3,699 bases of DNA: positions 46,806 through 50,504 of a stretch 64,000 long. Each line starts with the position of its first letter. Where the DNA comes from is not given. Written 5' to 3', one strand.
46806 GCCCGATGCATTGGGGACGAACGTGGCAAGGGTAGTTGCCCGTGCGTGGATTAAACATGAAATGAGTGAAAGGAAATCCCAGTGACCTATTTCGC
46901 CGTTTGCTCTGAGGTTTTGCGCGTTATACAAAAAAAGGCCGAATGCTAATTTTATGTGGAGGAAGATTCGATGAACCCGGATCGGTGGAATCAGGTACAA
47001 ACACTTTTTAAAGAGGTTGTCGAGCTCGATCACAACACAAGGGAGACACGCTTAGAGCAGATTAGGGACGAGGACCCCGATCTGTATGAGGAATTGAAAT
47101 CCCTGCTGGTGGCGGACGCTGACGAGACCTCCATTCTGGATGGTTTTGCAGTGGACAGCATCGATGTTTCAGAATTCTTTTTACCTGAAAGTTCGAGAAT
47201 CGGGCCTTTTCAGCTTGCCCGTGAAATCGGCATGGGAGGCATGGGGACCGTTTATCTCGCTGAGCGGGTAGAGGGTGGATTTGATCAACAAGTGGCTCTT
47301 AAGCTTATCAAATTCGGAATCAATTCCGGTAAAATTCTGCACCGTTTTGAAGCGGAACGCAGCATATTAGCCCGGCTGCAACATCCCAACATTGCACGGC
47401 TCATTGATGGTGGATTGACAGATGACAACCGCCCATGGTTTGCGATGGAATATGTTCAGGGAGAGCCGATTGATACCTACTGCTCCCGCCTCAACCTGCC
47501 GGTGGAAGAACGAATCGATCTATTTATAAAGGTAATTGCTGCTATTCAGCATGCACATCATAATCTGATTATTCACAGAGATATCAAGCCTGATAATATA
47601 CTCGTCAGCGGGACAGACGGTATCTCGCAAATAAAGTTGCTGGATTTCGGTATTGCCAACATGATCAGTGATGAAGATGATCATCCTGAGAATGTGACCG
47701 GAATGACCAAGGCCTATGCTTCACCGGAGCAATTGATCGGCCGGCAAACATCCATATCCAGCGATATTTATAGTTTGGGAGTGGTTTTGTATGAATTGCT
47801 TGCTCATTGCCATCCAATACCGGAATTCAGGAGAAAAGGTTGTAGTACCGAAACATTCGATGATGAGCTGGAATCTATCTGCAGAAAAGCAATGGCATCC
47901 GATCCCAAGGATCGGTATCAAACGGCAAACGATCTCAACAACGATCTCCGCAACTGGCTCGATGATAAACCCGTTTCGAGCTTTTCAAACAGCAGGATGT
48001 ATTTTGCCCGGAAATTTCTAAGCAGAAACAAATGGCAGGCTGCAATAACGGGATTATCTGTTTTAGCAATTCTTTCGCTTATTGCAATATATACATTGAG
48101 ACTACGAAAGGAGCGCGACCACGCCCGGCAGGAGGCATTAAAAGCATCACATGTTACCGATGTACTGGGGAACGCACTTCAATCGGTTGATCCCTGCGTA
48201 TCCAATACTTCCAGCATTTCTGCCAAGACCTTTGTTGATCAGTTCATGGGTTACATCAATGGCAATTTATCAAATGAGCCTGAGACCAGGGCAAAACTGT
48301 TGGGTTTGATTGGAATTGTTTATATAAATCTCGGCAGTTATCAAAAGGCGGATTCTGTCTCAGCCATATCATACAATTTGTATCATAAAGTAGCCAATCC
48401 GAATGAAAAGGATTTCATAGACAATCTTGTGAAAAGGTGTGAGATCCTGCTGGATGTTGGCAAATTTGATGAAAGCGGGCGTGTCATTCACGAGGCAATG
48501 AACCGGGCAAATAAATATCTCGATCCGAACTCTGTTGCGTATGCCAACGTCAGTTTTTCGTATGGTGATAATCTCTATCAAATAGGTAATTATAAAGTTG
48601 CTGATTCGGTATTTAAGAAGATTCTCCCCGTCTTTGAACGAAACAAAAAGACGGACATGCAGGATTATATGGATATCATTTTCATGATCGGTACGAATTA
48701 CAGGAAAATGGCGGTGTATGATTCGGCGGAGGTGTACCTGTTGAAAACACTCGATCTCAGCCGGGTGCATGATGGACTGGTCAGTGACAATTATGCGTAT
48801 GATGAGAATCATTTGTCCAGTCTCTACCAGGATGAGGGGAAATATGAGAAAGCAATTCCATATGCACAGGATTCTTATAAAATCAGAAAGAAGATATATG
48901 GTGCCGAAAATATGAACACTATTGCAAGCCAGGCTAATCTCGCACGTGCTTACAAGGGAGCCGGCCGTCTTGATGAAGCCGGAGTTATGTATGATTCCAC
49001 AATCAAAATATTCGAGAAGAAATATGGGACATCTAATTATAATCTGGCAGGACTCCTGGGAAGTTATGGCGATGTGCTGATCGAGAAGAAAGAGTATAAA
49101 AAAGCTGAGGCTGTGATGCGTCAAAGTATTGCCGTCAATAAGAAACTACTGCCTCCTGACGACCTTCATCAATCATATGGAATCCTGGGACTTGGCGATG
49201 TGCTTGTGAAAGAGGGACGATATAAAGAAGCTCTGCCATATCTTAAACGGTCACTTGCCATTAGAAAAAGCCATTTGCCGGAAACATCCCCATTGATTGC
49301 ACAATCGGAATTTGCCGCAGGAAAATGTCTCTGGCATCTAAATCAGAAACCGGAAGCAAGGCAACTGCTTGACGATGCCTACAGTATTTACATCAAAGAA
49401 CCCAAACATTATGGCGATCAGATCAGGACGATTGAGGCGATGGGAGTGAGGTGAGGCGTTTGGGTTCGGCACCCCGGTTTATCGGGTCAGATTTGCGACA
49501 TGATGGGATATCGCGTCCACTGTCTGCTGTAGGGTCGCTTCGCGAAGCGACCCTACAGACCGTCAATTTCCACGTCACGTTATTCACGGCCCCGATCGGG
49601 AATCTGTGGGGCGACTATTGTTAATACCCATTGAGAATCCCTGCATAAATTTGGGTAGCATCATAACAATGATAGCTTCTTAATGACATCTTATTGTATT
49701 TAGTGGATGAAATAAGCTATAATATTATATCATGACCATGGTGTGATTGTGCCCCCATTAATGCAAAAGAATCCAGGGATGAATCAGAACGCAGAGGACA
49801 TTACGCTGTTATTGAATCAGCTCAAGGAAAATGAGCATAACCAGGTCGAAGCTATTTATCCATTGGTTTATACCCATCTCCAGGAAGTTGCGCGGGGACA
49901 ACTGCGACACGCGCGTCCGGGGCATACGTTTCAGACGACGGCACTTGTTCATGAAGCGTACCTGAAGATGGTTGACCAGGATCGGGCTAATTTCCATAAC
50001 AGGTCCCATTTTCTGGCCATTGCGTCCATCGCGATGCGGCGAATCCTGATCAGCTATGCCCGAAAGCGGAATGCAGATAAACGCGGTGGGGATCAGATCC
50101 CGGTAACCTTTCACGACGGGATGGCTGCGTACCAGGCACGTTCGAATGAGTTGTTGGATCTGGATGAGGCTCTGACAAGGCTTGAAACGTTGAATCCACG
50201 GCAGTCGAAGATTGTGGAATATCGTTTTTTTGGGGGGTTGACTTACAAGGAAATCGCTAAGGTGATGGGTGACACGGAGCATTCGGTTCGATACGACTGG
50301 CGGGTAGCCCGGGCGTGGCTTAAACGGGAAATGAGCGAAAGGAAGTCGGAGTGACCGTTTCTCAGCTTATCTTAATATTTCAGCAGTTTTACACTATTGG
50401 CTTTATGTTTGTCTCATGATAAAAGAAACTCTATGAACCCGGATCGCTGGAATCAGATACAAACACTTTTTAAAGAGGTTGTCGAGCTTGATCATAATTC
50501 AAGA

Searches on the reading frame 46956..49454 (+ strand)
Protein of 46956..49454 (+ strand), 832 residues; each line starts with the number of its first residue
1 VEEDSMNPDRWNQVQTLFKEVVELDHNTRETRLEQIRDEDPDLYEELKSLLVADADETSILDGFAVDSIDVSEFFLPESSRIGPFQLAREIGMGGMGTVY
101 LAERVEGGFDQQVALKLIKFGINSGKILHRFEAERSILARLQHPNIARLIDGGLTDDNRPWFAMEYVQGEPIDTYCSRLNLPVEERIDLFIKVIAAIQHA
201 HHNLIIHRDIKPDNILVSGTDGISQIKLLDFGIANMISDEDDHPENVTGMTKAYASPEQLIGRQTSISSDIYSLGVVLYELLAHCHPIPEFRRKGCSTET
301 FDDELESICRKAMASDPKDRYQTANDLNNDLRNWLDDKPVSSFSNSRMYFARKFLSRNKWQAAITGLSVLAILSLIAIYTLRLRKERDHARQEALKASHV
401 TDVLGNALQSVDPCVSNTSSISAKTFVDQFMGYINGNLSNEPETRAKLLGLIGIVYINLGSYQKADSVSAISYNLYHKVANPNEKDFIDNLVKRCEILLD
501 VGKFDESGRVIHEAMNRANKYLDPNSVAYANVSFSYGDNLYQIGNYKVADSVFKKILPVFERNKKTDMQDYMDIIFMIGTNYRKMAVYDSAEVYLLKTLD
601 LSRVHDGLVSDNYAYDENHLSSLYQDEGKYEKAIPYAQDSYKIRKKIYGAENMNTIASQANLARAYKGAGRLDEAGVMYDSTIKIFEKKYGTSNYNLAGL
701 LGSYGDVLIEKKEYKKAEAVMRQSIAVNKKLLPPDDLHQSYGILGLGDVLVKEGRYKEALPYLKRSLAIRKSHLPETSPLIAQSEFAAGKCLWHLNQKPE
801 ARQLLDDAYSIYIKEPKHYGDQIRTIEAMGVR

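Call 23: search_protein_families(library=pfam, proteins=[window:46956-49454:+], max_evalue=0.001)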
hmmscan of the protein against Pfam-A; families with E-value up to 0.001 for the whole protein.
window:46956-49454:+ (832 aa): 17 families
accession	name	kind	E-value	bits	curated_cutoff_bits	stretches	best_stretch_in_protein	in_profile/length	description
PF13424.12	TPR_12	-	6.6e-42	142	30.1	4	618-688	7-77/77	Tetratricopeptide repeat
PF00069.31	Pkinase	-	3.1e-41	142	31.7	1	86-327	2-232/263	Protein kinase domain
PF07714.23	PK_Tyr_Ser-Thr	-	1.5e-28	100.3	23.1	1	86-290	2-207/258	Protein tyrosine and serine/threonine kinase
PF13374.12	TPR_10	-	4.2e-24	84.2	27.5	0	618-651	6-39/42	Tetratricopeptide repeat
PF07719.23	TPR_2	-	1.9e-14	52.9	27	0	745-771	6-32/34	Tetratricopeptide repeat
PF13181.12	TPR_8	-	5.5e-14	51.5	25.7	0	746-772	7-33/34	Tetratricopeptide repeat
PF13176.12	TPR_7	-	4e-12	45.6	27.9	0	745-771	4-30/36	Tetratricopeptide repeat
PF24885.1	TPR_NPHP3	-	9.5e-12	45.3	100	0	658-731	143-216/239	Nephrocystin-3 TPR domain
PF14559.12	TPR_19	-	1.4e-09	38.6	25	0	750-807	1-50/68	Tetratricopeptide repeat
PF13428.12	TPR_14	-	1.8e-08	34.7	23.5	0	744-769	5-30/44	Tetratricopeptide repeat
PF00515.34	TPR_1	-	1.6e-07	31.3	27.8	0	745-772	6-33/34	Tetratricopeptide repeat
PF13432.12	TPR_16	-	2.3e-07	31.6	32.7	1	744-814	1-63/65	Tetratricopeptide repeat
PF17874.7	TPR_MalT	-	4.7e-06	26.5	45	1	651-768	74-189/336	MalT-like TPR region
PF01636.29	APH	-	1.3e-05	25.5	23.2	0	200-232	165-195/239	Phosphotransferase enzyme family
PF03109.22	ABC1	-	8e-05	22.3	22.9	1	163-240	146-220/244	ABC1 atypical kinase-like domain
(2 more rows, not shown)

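Call 52: search_protein_families(library=ncbifam, proteins=[window:46956-49454:+], max_evalue=0.001)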
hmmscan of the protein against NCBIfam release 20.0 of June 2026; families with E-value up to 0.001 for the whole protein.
window:46956-49454:+ (832 aa): 18 families
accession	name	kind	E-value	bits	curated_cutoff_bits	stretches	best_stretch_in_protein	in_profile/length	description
NF033483.0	PknB_PASTA_kin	equivalog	1.7e-58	199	450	1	85-341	9-275/563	Stk1 family PASTA domain-containing Ser/Thr kinase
NF047741.1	antiphage_MADS6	equivalog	1.7e-41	142.5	460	2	183-339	298-465/612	methylation-associated defense system protein kinase MAD6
TIGR03903.1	TOMM_kin_cyc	equivalog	1.4e-34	119.2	705.75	1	111-282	4-183/1267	TOMM system kinase/cyclase fusion protein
NF052427.1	StpK7MSMEG_1200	equivalog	1.9e-33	115.8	900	1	79-401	3-336/601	serine/threonine protein kinase StpK7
NF009651.0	PRK13184.1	equivalog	3.7e-30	104.6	839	1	83-339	2-295/932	serine/threonine-protein kinase PknD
NF053615.1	SerThrKinAfsKStmc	equivalog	3.3e-19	69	1300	1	80-279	10-204/809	protein serine/threonine kinase AfsK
NF040586.1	FxSxx_TPR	equivalog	3.8e-18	65.4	300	1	540-814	395-672/830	FxSxx-COOH system tetratricopeptide repeat protein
NF038150.1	lanthi_synth_IV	equivalog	4.8e-17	61.5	650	1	127-319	235-425/851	class IV lanthionine synthetase LanL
NF043056.1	T4SS_LegK1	equivalog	8.8e-16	57.6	550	1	180-281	184-283/516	Dot/Icm T4SS effector kinase LegK1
NF033442.0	BREX_PglW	equivalog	9e-16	56.8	990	1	85-336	514-771/1391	BREX system serine/threonine kinase PglW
NF038151.1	lanthi_synth_III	equivalog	2.7e-11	42.6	575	1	128-293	267-434/833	class III lanthionine synthetase LanKC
NF058632.1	SerThrKinPrkT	equivalog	3.6e-10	39.4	280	1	85-234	23-165/322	serine/threonine protein kinase PrkT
NF053617.1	SARPRegAfsRStmc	equivalog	2.2e-07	29.2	1430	1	577-825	741-979/986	SARP-family global regulator AfsR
TIGR03724.2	arch_bud32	equivalog_domain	1.2e-06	28.2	125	1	161-252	69-149/193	KEOPS complex kinase/ATPase Bud32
NF011464.0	PRK14879.1-7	equivalog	6.2e-05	22.8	246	1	162-236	83-151/221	Kae1-associated kinase Bud32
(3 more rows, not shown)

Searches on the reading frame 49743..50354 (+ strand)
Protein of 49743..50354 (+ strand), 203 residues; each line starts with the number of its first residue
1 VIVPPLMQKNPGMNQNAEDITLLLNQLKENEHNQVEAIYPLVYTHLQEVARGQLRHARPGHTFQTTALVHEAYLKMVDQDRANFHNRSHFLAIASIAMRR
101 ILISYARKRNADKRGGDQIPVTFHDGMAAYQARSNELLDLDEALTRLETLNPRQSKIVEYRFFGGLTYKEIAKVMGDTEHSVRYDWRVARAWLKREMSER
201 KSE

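Call 23: search_protein_families(library=pfam, proteins=[window:49743-50354:+], max_evalue=0.001)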
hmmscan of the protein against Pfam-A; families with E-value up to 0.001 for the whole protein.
window:49743-50354:+ (203 aa): 3 families
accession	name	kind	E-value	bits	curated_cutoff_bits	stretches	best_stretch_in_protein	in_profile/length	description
PF07638.17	Sigma70_ECF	-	1.6e-48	165.5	21.1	1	18-198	2-184/185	ECF sigma factor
PF08281.18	Sigma70_r4_2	-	3.4e-10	39.8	25.7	1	142-184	3-45/54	Sigma-70, region 4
PF04545.22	Sigma70_r4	-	1.1e-09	38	24.1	1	147-183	2-38/50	Sigma-70, region 4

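Call 52: search_protein_families(library=ncbifam, proteins=[window:49743-50354:+], max_evalue=0.001)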
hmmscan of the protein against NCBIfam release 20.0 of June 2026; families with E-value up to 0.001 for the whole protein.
window:49743-50354:+ (203 aa): 18 families
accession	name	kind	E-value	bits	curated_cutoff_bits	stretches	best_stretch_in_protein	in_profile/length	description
TIGR02999.1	Sig-70_X6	subfamily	2.8e-58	196.8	126.15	1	19-198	3-183/183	ECF-type sigma factor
TIGR02937.1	sigma70-ECF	superfamily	2.4e-14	53.3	42.9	1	35-197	7-165/165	sigma-70 family RNA polymerase sigma factor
NF058625.1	sigma_PG0214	equivalog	3e-08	33.6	130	1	68-202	34-166/170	GFO_1088 family ECF-type sigma factor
TIGR02983.1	SigE-fam_strep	subfamily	1.1e-07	31.9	141.55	1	60-200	28-161/162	SigE family RNA polymerase sigma factor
NF007216.0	PRK09638.1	equivalog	4e-07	30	194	1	65-200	45-177/180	RNA polymerase sigma factor SigY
NF009166.1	PRK12513.1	equivalog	3e-06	27.1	206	1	34-201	20-190/193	RNA polymerase sigma factor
TIGR02984.1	Sig-70_plancto1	subfamily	4e-06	26.5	183.75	1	144-194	135-185/189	RNA polymerase sigma-70 factor, Planctomycetaceae-specific subfamily 1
TIGR02989.1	Sig-70_gvs1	subfamily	5.7e-06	26.3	124.55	1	68-194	31-155/158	RNA polymerase sigma-70 factor, Rhodopirellula/Verrucomicrobium family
TIGR02952.1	Sig70_famx2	equivalog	1.4e-05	25.1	206.45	1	141-184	114-157/170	ECF subfamily RNA polymerase sigma factor, BldN family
TIGR02985.1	Sig70_bacteroi1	subfamily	1.8e-05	25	126.4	1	69-196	32-161/162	RNA polymerase sigma-70 factor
NF009194.0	PRK12542.1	equivalog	1.9e-05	24.9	211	1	145-192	118-165/185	RNA polymerase sigma factor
TIGR02954.1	Sig70_famx3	hypoth_equivalog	0.00014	21.6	188.5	1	133-199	106-169/170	RNA polymerase sigma-70 factor, TIGR02954 family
NF053879.1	RNAPolSigSigVBac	equivalog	0.00045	19.9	190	1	130-200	91-158/160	RNA polymerase sigma factor SigV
TIGR02950.1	SigM_subfam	subfamily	0.00047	20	147.95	0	102-195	62-156/159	RNA polymerase sigma factor, SigM family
NF007220.0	PRK09639.1-5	equivalog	0.00048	19.9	260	1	65-201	30-168/181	RNA polymerase sigma factor SigX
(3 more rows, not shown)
